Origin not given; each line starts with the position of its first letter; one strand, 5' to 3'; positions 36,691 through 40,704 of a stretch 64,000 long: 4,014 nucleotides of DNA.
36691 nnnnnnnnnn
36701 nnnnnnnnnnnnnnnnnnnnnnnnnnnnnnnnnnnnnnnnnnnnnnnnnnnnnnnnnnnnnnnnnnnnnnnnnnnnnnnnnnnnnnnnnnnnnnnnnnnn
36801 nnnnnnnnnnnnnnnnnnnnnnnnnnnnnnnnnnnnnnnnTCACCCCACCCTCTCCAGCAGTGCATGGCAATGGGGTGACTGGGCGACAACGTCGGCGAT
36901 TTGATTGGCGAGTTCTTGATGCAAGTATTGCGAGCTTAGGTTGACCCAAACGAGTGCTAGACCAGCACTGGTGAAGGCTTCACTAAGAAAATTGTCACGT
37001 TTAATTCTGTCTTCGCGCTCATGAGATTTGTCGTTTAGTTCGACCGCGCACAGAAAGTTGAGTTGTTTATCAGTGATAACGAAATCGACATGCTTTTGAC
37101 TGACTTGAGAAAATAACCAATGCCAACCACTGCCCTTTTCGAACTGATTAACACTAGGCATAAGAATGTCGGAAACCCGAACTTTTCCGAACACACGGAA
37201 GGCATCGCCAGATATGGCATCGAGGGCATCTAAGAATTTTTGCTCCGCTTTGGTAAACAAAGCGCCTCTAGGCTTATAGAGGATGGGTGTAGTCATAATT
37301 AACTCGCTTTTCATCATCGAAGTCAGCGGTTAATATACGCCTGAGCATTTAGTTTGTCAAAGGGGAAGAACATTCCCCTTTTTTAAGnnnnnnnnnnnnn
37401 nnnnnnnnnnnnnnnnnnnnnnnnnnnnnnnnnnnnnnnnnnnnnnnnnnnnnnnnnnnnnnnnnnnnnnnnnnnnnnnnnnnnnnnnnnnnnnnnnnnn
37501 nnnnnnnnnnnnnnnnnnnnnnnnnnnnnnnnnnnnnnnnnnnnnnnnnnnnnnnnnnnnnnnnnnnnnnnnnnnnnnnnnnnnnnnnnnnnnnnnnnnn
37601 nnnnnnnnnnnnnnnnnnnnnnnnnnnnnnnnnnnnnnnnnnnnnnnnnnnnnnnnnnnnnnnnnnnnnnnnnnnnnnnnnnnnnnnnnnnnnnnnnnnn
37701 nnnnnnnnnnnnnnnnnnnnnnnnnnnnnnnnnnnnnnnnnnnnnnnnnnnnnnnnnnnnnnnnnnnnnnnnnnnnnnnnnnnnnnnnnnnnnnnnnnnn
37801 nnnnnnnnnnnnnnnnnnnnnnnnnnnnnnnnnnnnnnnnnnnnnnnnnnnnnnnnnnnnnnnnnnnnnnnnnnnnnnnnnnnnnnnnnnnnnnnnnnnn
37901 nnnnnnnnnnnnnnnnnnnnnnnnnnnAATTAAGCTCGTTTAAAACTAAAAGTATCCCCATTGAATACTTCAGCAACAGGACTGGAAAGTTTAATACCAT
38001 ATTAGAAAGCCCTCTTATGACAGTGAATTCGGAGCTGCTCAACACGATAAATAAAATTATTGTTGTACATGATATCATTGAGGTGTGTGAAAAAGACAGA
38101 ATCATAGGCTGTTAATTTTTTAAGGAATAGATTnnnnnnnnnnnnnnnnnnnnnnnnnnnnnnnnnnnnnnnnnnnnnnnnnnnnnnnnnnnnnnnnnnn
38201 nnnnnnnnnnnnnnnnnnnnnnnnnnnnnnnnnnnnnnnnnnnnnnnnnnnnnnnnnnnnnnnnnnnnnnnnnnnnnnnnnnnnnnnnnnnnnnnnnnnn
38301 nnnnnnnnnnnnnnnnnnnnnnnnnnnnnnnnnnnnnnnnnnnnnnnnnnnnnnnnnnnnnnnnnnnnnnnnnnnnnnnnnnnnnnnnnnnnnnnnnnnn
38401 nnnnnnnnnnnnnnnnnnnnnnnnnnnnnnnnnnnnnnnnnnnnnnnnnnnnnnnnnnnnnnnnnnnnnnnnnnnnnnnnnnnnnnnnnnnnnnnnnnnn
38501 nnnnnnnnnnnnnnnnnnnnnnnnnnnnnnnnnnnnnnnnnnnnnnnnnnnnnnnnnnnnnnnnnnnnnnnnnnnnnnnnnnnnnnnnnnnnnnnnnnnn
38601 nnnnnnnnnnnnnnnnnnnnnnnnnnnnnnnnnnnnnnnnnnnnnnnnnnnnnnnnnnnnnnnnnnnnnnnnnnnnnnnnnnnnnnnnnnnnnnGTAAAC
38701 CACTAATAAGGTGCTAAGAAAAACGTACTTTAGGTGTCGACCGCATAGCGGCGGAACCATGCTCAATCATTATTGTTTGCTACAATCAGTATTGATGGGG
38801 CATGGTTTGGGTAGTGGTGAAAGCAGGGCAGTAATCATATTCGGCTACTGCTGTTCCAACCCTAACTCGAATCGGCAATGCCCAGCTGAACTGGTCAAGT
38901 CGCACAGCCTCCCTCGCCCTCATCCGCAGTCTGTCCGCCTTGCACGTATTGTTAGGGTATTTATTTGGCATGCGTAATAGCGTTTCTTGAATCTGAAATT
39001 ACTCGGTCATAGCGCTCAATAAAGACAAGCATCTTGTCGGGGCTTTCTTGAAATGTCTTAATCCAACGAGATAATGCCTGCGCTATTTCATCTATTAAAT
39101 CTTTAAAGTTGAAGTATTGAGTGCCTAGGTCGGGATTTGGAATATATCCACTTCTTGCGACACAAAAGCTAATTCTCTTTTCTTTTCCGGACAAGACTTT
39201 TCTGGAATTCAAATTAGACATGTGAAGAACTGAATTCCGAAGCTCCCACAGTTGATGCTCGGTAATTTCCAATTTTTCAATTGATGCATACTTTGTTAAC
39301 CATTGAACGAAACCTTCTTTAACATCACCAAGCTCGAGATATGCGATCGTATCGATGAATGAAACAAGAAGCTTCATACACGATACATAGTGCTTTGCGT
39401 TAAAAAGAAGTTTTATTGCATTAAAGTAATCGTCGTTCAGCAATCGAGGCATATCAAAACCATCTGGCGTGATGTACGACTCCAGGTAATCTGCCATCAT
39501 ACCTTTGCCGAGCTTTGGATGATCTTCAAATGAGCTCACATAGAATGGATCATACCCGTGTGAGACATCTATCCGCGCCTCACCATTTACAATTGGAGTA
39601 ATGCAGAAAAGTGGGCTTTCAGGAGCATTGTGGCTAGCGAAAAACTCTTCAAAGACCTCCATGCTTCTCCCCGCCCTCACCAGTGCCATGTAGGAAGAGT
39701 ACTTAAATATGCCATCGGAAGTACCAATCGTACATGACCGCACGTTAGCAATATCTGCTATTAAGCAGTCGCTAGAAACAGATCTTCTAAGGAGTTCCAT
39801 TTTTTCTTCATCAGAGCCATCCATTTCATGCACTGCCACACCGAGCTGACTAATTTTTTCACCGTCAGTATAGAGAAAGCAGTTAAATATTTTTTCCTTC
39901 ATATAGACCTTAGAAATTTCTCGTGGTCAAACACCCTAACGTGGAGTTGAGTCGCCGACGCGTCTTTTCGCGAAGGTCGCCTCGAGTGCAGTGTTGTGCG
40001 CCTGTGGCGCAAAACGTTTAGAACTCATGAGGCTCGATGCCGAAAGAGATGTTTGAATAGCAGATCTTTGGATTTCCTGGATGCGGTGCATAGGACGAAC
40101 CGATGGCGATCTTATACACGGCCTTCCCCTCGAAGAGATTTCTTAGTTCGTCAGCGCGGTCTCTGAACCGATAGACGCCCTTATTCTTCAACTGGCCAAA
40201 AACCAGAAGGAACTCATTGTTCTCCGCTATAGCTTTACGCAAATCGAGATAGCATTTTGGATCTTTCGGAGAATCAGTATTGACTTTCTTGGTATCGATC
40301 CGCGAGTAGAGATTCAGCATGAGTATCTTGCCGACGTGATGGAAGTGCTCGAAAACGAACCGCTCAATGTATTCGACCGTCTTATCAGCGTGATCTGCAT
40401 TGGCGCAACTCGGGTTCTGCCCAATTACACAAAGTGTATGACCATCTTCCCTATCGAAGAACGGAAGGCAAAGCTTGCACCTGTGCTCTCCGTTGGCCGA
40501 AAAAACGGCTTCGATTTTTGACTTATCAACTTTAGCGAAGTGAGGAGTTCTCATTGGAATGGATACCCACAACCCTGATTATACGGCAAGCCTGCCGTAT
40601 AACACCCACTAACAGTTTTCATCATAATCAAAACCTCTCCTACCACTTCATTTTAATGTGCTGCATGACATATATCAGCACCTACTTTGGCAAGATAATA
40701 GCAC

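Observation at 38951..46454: Integrase-less integron cassette array embedded in ICE cargo, loaded with defence-like single genes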

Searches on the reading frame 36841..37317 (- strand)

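Call 10: search_protein_families(library=pfam, proteins=[window:36841-37317:-], max_evalue=0.001)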
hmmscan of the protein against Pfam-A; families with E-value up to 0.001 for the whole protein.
window:36841-37317:- (158 aa): 1 family
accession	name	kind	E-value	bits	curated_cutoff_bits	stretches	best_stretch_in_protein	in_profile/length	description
PF10881.14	DUF2726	-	3.1e-30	104.9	24.7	1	19-141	3-124/126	Protein of unknown function (DUF2726)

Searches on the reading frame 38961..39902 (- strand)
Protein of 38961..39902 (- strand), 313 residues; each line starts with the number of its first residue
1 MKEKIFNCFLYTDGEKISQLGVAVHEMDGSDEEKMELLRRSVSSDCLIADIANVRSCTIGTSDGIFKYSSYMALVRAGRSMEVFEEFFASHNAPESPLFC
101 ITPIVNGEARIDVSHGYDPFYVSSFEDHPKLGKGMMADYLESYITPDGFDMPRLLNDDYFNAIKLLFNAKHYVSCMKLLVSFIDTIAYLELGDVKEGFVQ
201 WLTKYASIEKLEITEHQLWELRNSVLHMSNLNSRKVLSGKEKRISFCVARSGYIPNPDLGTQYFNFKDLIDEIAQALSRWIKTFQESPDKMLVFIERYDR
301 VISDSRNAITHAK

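Call 7: search_protein_families(library=pfam, proteins=[window:38961-39902:-], max_evalue=0.01)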
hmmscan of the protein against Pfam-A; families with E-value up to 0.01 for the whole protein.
window:38961-39902:- (313 aa): 0 families

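Call 8: search_protein_families(library=padloc, proteins=[window:38961-39902:-], max_evalue=0.01)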
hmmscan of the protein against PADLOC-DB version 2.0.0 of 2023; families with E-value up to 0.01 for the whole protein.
window:38961-39902:- (313 aa): 0 families

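Call 22: search_protein_families(library=ncbifam, proteins=[window:38961-39902:-], max_evalue=0.001)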
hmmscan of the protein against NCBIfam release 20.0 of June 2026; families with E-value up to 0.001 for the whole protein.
window:38961-39902:- (313 aa): 0 families

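Call 88: search_solved_structures(query=window:38961-39902:-, max_evalue=5)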
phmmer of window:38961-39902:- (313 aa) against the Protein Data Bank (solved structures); distinct sequences matched with E-value up to 5: 0.

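Call 89: search_protein_families(library=pfam, proteins=[window:38961-39902:-], max_evalue=5)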
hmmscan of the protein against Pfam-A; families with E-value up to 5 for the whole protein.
window:38961-39902:- (313 aa): 1 family
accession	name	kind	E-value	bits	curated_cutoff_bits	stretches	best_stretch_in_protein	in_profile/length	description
PF18739.6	HEPN_Apea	-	0.11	13.4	24.4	1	260-312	52-97/136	Apea-like HEPN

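Call 97: search_protein_families(library=phrogs, proteins=[window:38961-39902:-], max_evalue=0.01)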
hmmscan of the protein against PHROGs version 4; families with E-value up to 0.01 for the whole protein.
window:38961-39902:- (313 aa): 1 family
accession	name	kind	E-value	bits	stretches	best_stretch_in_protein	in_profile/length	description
phrog_12390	-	unknown function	1.3e-05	26.2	1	159-248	17-109/176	-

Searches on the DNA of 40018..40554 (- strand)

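Call 72: search_with_rna_model(model_id=R1, sources=[L038, L039], filters=off, max_evalue=5)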
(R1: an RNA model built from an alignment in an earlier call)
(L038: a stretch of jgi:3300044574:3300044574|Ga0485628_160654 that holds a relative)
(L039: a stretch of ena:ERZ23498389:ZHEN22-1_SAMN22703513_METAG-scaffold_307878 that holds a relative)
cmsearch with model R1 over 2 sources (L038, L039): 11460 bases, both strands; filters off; matches with E-value up to 5: 11.
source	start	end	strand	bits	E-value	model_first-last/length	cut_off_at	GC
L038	6975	7005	+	10.8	0.28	1-70/70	no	0.65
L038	9491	9543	-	10.5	0.34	1-70/70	no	0.49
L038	2681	2726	-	9.6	0.55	9-63/70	no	0.67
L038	1343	1366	-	8.9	0.83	1-70/70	no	0.5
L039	1194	1231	-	7.6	1.7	1-70/70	no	0.45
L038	5597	5653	+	7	2.4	1-70/70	no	0.68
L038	8460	8512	-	6.4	3.4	1-70/70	no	0.55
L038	6948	7005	-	6.4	3.5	1-70/70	no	0.62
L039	659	717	-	6.2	3.8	1-70/70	no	0.47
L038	5298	5333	-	6.2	3.9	20-52/70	no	0.69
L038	6443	6469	+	6.1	4.1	20-52/70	no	0.85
